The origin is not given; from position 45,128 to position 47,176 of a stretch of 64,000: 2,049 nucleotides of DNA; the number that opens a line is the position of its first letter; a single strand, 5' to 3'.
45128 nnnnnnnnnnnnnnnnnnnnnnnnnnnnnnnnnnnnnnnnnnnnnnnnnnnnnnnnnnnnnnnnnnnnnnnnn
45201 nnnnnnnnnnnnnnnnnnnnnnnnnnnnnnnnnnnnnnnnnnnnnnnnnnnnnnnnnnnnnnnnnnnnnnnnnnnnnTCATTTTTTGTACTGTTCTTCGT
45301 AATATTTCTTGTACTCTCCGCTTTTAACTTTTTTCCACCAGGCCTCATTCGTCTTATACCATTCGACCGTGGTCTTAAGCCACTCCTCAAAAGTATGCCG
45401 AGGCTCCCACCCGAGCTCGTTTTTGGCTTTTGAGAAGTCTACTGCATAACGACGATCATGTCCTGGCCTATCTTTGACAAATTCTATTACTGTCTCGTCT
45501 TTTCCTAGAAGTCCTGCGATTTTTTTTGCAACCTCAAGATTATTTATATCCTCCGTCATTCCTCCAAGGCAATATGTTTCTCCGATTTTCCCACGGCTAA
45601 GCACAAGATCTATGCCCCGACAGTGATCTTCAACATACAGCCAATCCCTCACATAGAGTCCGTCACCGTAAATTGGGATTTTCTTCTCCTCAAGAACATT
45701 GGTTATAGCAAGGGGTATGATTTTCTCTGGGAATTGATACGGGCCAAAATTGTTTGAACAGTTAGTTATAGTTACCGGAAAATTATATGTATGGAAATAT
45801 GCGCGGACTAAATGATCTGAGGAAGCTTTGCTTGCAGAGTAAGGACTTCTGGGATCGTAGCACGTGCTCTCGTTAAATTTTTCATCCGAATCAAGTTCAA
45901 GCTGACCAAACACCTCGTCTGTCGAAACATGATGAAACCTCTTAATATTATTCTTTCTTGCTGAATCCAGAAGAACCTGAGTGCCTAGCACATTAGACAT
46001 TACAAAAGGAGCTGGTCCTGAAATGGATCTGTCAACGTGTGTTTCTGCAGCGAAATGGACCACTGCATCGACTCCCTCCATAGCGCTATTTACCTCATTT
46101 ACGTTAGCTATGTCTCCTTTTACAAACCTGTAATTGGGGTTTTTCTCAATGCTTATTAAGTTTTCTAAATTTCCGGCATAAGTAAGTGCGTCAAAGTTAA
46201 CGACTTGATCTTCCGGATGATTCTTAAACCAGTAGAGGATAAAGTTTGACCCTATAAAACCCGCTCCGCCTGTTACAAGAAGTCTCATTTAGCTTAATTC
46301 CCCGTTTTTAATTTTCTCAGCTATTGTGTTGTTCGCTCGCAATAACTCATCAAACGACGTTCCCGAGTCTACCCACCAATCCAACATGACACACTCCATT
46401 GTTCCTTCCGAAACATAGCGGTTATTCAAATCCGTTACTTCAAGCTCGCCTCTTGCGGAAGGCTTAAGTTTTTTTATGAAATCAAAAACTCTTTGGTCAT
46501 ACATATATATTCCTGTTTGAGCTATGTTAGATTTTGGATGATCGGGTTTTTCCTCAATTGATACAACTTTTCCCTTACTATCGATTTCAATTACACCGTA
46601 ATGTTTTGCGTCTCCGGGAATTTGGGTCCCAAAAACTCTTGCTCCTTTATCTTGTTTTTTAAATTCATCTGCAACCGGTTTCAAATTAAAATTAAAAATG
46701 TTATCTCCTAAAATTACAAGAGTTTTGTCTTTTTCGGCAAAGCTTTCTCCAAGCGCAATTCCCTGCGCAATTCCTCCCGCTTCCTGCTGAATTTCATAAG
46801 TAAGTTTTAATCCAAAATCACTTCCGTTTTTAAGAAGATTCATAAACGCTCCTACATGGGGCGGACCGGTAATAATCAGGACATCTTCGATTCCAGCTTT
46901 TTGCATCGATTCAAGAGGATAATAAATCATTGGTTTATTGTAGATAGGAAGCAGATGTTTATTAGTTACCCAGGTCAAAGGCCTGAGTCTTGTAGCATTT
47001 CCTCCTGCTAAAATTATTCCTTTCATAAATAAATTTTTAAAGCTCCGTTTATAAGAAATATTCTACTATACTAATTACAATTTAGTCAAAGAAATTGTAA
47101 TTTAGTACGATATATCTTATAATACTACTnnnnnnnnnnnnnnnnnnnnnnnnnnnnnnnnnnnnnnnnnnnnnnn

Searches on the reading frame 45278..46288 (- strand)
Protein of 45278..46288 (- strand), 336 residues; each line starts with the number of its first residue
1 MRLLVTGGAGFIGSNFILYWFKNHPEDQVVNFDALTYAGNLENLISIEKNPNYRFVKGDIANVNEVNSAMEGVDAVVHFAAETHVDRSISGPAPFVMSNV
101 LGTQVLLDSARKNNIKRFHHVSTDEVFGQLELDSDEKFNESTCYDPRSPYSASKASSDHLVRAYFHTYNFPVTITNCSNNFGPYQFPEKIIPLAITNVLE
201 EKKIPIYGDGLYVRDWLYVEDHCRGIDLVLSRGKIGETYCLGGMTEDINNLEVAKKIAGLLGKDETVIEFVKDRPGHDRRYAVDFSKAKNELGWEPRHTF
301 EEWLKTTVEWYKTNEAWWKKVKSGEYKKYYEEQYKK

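Call 3: search_protein_families(library=pfam, proteins=[window:45278-46288:-], max_evalue=0.01)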
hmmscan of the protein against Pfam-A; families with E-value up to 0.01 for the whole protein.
window:45278-46288:- (336 aa): 7 families
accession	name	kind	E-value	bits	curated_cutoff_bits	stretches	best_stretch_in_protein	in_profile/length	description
PF16363.11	GDP_Man_Dehyd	-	6.9e-82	276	27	1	4-306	1-331/332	GDP-mannose 4,6 dehydratase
PF01370.27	Epimerase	-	2.4e-62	210.9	20.9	1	4-242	2-240/240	NAD dependent epimerase/dehydratase family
PF01073.25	3Beta_HSD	-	2.2e-20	73.3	22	1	4-220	1-219/280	3-beta hydroxysteroid dehydrogenase/isomerase family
PF02719.21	Polysacc_synt_2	-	1.2e-15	57.9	20.2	1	3-125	1-130/293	Polysaccharide biosynthesis protein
PF07993.18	NAD_binding_4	-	1.2e-14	54.5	20.1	1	5-179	1-206/258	Male sterility protein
PF04321.23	RmlD_sub_bind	-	2.3e-11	43.7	27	1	1-167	1-142/287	RmlD substrate binding domain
PF13460.12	NAD_binding_10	-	4.9e-10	40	27.2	1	40-168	28-138/184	NAD(P)H-binding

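Call 4: search_protein_families(library=ncbifam, proteins=[window:45278-46288:-], max_evalue=0.01)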
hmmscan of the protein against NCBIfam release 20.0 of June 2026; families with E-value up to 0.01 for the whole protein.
window:45278-46288:- (336 aa): 28 families (the best 25 are shown)
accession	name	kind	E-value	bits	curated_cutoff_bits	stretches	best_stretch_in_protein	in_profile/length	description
TIGR01181.1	dTDP_gluc_dehyt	equivalog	3.9e-143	476.3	365.1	1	2-321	1-321/321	dTDP-glucose 4,6-dehydratase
NF007490.0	PRK10084.1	subfamily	3.2e-118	394.8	649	1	1-335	1-358/361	dTDP-glucose 4,6-dehydratase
NF007582.0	PRK10217.1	equivalog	2.9e-110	368.7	698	1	2-327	3-347/355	dTDP-glucose 4,6-dehydratase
TIGR04180.1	EDH_00030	hypoth_equivalog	4.3e-44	150.8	475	1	4-298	2-296/297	NAD-dependent 4,6-dehydratase LegB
TIGR01179.1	galE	equivalog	9.6e-35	120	262.3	1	2-315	1-329/332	UDP-glucose 4-epimerase GalE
TIGR02622.1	CDP_4_6_dhtase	equivalog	1.3e-26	93.6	278.45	1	2-315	6-334/352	CDP-glucose 4,6-dehydratase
TIGR03466.1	HpnA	hypoth_equivalog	1.5e-25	89.8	367.65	1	2-264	2-249/327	hopanoid-associated sugar epimerase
NF011728.1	PRK15181.1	equivalog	1.1e-21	77.3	760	1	2-312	17-338/348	Vi polysaccharide biosynthesis UDP-N-acetylglucosaminuronic acid C-4 epimerase TviC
NF007956.0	PRK10675.1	subfamily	1.3e-20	73.8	394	1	1-313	1-331/338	UDP-glucose 4-epimerase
TIGR02197.1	heptose_epim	equivalog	1.1e-17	64.2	274.6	1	3-312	1-314/316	ADP-glyceromanno-heptose 6-epimerase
NF052578.1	StrlDmthSdmBMthl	equivalog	6.9e-17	62.2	600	1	1-250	1-236/328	sterol demethylase protein SdmB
NF042422.1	oxyalk_red_OleD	equivalog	3.3e-15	56.3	580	1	1-163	1-152/329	2-alkyl-3-oxoalkanoate reductase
TIGR03589.1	PseB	equivalog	5.5e-15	55.1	407.75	1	3-132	7-134/324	UDP-N-acetylglucosamine 4,6-dehydratase (inverting)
TIGR01472.1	gmd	equivalog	1.1e-13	51.1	415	1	57-309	60-336/342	GDP-mannose 4,6-dehydratase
NF043036.1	ErythonDh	equivalog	4.6e-12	45.8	325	1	1-164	1-163/321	D-erythronate dehydrogenase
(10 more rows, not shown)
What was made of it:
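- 45278..46288 (-): rmlB, dTDP-glucose 4,6-dehydratase (336 aa). TIGR01181 scores 476 bits, above its 365 cut-off (call 4).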

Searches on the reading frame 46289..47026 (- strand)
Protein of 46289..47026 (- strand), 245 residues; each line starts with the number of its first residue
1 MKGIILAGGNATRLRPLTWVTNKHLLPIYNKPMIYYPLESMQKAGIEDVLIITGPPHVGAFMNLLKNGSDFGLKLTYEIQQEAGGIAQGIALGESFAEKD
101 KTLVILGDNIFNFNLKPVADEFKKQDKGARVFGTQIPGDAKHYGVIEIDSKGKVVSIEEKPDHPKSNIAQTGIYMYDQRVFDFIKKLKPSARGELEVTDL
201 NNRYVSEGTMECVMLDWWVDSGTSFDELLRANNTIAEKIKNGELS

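Call 3: search_protein_families(library=pfam, proteins=[window:46289-47026:-], max_evalue=0.01)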
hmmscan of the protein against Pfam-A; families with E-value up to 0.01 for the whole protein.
window:46289-47026:- (245 aa): 2 families
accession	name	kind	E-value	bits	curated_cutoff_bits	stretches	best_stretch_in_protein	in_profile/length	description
PF00483.29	NTP_transferase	-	6.7e-59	199.9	21.2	1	2-237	1-244/245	Nucleotidyl transferase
PF12804.13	NTP_transf_3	-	3.3e-13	50.6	27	1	3-111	1-98/160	MobA-like NTP transferase domain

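Call 4: search_protein_families(library=ncbifam, proteins=[window:46289-47026:-], max_evalue=0.01)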
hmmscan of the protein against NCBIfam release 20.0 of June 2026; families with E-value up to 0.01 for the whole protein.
window:46289-47026:- (245 aa): 34 families (the best 25 are shown)
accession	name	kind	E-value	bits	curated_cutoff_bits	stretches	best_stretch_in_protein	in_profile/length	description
TIGR01207.1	rmlA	equivalog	1.7e-75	253.8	360.65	1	2-236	1-237/286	glucose-1-phosphate thymidylyltransferase RfbA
NF012024.0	PRK15480.1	equivalog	1.7e-67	227.6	588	1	2-237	5-242/292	glucose-1-phosphate thymidylyltransferase RfbA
TIGR01208.1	rmlA_long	equivalog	2.6e-61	207.5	320.25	1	2-241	1-240/353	glucose-1-phosphate thymidylyltransferase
TIGR03992.1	Arch_glmU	subfamily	3.5e-46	157.9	292.1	1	1-240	1-232/393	bifunctional sugar-1-phosphate nucleotidylyltransferase/acetyltransferase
NF041313.1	UDPGP_AglF_Halo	equivalog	1.3e-39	136.1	400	1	1-221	1-221/234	UTP--glucose-1-phosphate uridylyltransferase AglF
NF041173.1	Sug_nt_acttase_Thmprot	equivalog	5.3e-33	114.5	600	1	1-240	1-232/405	bifunctional sugar-1-phosphate nucleotidylyltransferase/acetyltransferase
NF052502.1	man1P_GTase_Rv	exception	2.5e-25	89.1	440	1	3-189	3-187/352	mannose-1-phosphate guanylyltransferase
TIGR01099.1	galU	equivalog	1.7e-24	86.8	326.8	2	74-213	95-243/261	UTP--glucose-1-phosphate uridylyltransferase GalU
NF045761.1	NAMPUrTaseMurU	equivalog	5.3e-19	69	250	1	1-223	1-216/226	N-acetylmuramate alpha-1-phosphate uridylyltransferase MurU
NF049965.1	GlMnHpPGnyltfHddC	equivalog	8.3e-17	61.5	300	1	1-186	1-177/221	D-glycero-D-manno-heptose 1-phosphate guanosyltransferase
NF003670.0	PRK05293.1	equivalog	1.3e-15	57.2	470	1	3-181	7-201/382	glucose-1-phosphate adenylyltransferase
TIGR02091.1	glgC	equivalog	1.2e-14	54.2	424.9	1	87-199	102-219/364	glucose-1-phosphate adenylyltransferase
TIGR02623.1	G1P_cyt_trans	equivalog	1.7e-12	47.4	300.25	2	95-187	115-202/255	glucose-1-phosphate cytidylyltransferase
NF007516.0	PRK10122.1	equivalog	8.4e-12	44.8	534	2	111-211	143-252/297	UTP--glucose-1-phosphate uridylyltransferase GalF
TIGR01173.1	glmU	equivalog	8.6e-12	44.6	366.85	1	3-209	3-207/452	bifunctional UDP-N-acetylglucosamine diphosphorylase/glucosamine-1-phosphate N-acetyltransferase GlmU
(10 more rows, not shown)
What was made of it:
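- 46289..47026 (-): rmlA-like short sugar-1-phosphate nucleotidyltransferase (245 aa). TIGR01207 scores 254 bits, below its 361 cut-off (calls 3, 4).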
